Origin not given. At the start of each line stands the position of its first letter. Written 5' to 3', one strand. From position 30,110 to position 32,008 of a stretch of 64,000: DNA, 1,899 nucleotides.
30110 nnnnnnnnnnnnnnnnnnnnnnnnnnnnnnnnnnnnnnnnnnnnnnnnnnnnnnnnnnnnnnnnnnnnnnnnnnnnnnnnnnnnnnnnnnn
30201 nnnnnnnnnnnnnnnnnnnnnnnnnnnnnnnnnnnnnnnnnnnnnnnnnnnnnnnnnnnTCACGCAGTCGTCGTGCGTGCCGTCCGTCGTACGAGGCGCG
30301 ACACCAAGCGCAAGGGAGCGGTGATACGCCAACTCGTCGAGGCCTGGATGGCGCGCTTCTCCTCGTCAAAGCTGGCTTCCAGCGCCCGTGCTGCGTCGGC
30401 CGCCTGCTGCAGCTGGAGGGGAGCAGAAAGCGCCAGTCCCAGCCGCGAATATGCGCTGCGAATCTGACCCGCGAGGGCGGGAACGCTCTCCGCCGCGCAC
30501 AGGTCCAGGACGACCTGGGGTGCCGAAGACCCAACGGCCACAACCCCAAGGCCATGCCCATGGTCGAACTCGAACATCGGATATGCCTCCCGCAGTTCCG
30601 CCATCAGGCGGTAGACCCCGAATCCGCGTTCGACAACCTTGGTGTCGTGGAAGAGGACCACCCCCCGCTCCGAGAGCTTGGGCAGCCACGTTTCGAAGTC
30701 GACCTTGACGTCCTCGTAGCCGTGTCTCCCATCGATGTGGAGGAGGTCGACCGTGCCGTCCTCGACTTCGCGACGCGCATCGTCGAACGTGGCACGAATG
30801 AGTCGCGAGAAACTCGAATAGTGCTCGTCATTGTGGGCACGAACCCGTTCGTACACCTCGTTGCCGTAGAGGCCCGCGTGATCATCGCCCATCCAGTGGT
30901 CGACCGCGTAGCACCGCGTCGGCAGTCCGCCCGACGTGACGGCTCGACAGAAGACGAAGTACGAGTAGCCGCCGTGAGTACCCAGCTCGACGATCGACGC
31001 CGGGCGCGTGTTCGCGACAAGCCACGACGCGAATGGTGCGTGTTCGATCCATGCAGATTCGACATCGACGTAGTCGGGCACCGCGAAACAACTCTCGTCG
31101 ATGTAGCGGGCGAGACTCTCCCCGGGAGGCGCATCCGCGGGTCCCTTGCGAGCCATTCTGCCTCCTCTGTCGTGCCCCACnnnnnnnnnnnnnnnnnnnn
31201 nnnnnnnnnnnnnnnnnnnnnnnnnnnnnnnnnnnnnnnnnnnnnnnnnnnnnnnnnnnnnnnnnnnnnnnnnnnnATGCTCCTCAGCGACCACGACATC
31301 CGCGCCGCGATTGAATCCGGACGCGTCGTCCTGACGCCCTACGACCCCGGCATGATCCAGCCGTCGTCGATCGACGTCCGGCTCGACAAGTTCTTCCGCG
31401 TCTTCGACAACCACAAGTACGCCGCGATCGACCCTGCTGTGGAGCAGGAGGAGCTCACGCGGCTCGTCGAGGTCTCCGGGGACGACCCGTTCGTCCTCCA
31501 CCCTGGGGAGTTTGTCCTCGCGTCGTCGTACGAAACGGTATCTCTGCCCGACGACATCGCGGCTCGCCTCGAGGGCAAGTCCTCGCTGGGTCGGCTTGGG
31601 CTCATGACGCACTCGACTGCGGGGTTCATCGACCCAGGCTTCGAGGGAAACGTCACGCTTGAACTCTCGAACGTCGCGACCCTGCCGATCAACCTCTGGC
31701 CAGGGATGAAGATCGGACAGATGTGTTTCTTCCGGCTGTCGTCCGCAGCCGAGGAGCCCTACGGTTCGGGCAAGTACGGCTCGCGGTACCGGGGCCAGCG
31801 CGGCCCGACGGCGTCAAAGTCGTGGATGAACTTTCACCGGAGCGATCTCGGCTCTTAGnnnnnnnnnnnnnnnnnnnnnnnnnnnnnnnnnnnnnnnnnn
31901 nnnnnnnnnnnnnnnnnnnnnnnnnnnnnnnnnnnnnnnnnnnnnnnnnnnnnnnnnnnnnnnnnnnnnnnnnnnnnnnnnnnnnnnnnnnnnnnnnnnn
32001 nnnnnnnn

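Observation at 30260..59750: Composite locus of about 29 kb for an envelope glycopolymer, combining three translocation logics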

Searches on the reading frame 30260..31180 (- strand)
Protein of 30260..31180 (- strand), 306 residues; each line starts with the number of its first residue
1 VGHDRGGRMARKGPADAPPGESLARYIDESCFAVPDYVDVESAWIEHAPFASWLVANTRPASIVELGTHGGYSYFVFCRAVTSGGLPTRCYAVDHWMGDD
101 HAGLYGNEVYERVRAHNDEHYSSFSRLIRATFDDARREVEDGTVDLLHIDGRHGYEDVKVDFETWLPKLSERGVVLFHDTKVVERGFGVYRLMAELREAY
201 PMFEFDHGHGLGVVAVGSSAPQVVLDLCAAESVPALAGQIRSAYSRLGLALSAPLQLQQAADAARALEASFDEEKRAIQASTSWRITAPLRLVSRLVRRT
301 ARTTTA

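Call 6: search_protein_families(library=pfam, proteins=[window:30260-31180:-], max_evalue=0.01)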
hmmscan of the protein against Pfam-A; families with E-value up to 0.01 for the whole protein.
window:30260-31180:- (306 aa): 1 family
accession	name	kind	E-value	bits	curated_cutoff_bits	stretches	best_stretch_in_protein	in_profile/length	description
PF13578.12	Methyltransf_24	-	8.3e-28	97.8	26.3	1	64-180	1-105/105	Methyltransferase domain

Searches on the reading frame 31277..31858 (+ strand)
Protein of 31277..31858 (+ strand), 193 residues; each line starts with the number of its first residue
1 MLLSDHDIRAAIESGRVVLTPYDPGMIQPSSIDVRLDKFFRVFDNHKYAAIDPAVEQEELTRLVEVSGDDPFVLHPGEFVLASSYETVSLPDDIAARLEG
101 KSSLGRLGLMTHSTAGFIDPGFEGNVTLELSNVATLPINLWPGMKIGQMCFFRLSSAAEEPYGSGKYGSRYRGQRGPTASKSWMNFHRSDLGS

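Call 6: search_protein_families(library=pfam, proteins=[window:31277-31858:+], max_evalue=0.01)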
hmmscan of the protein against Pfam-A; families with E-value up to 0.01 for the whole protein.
window:31277-31858:+ (193 aa): 4 families
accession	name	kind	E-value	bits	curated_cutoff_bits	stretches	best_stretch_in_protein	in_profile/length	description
PF22769.1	DCD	-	8.5e-48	162.8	27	1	3-153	2-152/153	dCTP deaminase-like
PF06559.16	DCD_N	-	5.8e-12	46.2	21.4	1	2-152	4-161/164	2'-deoxycytidine 5'-triphosphate deaminase (DCD) N-terminal domain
PF22569.1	DCD_C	-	1.8e-10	40.9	22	1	64-175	70-185/192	2'-deoxycytidine 5'-triphosphate deaminase (DCD), C-terminal domain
PF00692.24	dUTPase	-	3.9e-06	27.1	22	1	72-162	24-112/129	dUTPase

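Call 16: find_encoding_contigs(protein=window:31277-31858:+, flank=10000, max_places=6)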
Protein window:31277-31858:+ (193 aa): no gene with exactly this product is on record in the collection.
